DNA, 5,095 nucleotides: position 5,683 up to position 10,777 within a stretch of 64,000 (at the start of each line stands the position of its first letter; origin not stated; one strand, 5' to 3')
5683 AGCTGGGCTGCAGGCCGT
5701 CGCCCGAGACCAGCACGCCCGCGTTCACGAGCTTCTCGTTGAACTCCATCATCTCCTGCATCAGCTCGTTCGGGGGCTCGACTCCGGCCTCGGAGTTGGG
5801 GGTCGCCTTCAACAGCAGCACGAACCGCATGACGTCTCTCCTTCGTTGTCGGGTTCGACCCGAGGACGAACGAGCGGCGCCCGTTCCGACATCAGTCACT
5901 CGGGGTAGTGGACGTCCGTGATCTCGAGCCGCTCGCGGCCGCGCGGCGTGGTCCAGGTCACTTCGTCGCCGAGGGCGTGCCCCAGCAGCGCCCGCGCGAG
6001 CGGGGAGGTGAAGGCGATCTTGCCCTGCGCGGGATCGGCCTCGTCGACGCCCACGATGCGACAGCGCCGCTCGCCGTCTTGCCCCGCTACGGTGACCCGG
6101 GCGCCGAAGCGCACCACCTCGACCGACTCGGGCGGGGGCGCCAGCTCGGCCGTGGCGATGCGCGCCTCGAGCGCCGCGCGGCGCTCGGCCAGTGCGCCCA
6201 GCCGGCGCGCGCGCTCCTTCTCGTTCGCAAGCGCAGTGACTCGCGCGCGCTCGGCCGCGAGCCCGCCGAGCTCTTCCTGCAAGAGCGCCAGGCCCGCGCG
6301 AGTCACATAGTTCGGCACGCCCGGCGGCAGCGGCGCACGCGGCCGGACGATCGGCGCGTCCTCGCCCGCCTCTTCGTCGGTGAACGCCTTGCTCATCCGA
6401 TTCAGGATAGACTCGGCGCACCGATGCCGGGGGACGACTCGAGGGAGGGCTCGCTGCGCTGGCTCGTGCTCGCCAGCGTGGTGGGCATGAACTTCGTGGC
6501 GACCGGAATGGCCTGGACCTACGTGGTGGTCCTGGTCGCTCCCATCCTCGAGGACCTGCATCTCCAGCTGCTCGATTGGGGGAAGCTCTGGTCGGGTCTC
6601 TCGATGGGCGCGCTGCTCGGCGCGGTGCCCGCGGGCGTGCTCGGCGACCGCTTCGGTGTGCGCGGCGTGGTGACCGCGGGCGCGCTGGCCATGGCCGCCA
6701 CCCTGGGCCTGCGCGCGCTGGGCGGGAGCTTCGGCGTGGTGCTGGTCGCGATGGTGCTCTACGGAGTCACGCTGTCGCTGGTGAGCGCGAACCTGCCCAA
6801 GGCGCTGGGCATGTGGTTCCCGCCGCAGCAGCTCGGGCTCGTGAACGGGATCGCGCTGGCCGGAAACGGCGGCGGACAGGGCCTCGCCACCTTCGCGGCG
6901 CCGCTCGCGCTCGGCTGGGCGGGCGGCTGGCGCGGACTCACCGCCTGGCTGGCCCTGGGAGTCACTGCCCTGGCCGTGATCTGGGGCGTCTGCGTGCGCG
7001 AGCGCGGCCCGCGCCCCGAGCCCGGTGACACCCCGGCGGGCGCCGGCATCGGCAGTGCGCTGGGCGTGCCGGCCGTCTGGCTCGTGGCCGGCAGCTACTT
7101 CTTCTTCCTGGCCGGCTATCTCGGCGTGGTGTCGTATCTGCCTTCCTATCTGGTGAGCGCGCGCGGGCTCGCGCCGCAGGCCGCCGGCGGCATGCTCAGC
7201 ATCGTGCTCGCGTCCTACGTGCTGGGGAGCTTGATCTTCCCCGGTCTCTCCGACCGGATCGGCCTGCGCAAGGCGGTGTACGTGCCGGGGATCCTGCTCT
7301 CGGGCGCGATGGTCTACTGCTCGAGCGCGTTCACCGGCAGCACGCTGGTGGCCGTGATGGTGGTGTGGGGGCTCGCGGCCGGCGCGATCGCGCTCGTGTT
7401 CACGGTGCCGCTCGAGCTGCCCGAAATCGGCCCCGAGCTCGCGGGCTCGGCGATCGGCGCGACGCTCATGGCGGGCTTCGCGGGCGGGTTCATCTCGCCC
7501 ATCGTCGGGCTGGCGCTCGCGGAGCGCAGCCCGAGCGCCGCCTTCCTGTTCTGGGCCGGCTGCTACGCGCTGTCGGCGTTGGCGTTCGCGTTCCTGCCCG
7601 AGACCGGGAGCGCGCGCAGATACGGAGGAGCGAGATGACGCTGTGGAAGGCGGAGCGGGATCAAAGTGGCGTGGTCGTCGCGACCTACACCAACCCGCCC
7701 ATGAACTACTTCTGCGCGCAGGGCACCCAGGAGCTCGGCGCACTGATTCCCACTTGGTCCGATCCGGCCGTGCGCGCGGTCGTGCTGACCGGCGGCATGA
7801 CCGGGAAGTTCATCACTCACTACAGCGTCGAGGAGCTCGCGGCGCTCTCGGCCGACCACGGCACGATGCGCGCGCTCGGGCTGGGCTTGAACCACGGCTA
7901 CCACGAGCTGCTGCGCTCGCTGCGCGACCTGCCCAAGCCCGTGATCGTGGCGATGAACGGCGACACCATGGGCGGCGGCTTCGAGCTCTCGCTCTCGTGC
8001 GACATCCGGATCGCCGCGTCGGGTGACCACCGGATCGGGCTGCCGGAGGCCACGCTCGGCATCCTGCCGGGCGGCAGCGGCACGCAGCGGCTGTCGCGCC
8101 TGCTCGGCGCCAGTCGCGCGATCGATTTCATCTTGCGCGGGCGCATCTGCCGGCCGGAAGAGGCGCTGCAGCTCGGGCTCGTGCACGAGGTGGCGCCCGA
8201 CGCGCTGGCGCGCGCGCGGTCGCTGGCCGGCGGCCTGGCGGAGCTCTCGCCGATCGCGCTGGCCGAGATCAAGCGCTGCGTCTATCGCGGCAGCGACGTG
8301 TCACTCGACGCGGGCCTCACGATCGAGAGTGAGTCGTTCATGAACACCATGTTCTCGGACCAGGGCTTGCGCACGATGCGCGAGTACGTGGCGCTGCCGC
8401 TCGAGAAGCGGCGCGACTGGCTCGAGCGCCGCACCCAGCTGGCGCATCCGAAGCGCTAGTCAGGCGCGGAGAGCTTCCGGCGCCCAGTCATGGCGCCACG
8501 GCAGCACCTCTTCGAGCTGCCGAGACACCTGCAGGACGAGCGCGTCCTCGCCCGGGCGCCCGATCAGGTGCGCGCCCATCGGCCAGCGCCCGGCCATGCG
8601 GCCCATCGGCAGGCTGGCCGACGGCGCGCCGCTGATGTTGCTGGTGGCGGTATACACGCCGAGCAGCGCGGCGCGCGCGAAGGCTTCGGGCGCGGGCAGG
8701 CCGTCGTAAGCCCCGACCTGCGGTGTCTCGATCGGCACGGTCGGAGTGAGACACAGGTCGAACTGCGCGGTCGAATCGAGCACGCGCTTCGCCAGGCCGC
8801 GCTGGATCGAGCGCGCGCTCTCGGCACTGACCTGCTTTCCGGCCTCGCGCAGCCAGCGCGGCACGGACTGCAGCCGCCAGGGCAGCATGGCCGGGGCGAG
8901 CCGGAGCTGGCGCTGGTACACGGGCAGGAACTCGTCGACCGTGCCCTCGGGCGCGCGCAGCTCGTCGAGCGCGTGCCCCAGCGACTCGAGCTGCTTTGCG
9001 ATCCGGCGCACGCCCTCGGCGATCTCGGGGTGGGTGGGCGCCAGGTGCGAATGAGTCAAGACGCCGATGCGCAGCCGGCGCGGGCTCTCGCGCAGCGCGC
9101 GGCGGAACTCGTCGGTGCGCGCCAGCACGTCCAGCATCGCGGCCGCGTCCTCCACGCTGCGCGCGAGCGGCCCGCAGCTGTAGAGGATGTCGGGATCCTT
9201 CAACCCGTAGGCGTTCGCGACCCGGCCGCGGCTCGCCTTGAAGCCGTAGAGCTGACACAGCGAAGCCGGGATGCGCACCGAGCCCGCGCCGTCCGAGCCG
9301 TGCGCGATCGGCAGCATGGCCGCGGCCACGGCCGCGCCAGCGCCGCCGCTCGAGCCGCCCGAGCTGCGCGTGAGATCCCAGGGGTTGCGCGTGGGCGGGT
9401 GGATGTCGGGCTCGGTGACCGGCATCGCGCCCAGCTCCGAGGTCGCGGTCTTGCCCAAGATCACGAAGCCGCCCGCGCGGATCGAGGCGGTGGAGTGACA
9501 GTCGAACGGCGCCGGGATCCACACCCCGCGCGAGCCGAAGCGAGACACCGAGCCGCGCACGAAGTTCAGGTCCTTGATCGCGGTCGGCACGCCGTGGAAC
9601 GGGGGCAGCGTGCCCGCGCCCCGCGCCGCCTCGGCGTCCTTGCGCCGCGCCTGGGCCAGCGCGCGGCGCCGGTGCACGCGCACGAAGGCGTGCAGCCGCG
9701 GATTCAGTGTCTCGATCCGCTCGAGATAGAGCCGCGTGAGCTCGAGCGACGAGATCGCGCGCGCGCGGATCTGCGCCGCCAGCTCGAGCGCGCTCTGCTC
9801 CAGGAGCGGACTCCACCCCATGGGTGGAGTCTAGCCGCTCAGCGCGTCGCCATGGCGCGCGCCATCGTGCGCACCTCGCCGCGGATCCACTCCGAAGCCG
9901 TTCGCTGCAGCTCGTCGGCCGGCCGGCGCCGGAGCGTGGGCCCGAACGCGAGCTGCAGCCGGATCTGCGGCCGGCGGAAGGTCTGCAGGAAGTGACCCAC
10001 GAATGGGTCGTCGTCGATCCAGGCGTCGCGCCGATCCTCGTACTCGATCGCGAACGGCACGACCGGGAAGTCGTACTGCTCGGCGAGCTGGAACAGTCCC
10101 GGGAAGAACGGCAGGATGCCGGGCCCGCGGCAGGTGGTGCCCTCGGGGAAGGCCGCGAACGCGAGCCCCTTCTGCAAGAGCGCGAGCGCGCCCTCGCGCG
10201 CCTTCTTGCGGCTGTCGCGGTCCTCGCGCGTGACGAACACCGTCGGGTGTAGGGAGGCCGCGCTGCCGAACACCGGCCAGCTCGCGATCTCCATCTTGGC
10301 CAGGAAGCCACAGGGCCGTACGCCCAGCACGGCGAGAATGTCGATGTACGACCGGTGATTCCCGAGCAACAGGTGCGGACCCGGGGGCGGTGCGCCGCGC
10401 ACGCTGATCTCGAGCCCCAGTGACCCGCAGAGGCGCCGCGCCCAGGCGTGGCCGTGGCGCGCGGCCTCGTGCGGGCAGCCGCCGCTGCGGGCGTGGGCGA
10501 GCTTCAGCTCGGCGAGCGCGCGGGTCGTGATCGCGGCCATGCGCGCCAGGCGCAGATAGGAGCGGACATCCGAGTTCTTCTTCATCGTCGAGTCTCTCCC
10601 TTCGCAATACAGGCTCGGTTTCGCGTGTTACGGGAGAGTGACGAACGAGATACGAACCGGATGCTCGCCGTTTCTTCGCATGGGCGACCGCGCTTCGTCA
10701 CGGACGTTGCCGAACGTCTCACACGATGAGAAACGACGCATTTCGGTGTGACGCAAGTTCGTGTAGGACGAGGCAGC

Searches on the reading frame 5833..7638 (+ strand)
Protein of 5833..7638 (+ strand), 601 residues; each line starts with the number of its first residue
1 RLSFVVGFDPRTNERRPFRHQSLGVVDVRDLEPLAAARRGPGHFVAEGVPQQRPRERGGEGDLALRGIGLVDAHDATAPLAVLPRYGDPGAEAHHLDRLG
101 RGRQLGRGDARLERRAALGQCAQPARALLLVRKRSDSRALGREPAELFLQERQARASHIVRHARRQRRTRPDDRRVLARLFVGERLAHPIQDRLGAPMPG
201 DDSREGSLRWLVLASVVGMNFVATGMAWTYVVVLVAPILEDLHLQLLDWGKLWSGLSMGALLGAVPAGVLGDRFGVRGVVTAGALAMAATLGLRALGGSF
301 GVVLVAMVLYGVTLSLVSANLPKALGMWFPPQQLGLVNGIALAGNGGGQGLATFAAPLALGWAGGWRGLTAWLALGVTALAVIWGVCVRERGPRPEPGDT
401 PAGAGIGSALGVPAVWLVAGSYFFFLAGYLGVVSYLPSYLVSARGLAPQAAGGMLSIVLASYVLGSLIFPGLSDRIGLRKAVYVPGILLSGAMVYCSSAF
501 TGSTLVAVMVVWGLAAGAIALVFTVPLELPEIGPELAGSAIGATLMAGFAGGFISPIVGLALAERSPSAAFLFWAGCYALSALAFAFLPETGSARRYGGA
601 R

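Call 5: search_protein_families(library=pfam, proteins=[window:5833-7638:+], max_evalue=0.01)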
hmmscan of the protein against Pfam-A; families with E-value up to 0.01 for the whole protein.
window:5833-7638:+ (601 aa): 2 families
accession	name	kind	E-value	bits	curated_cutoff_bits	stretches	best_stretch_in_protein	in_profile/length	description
PF07690.21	MFS_1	-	6.9e-35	121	33.4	2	221-556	5-347/347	Major Facilitator Superfamily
PF12832.13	MFS_1_like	-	2.3e-06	27.4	25.2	1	416-511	2-97/373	MFS_1 like family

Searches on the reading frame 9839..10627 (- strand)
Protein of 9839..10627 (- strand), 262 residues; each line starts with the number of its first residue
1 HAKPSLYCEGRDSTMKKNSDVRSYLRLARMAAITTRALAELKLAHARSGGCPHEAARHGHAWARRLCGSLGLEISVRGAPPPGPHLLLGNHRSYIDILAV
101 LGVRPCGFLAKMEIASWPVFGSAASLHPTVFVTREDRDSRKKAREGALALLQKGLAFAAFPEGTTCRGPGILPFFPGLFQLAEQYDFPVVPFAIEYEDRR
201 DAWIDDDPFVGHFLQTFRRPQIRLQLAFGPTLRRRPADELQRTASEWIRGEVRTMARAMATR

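Call 5: search_protein_families(library=pfam, proteins=[window:9839-10627:-], max_evalue=0.01)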
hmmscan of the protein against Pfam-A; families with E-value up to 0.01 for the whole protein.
window:9839-10627:- (262 aa): 1 family
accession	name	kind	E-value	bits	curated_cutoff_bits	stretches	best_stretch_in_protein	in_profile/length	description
PF01553.26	Acyltransferase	-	7.3e-22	78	23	1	80-194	11-131/132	Acyltransferase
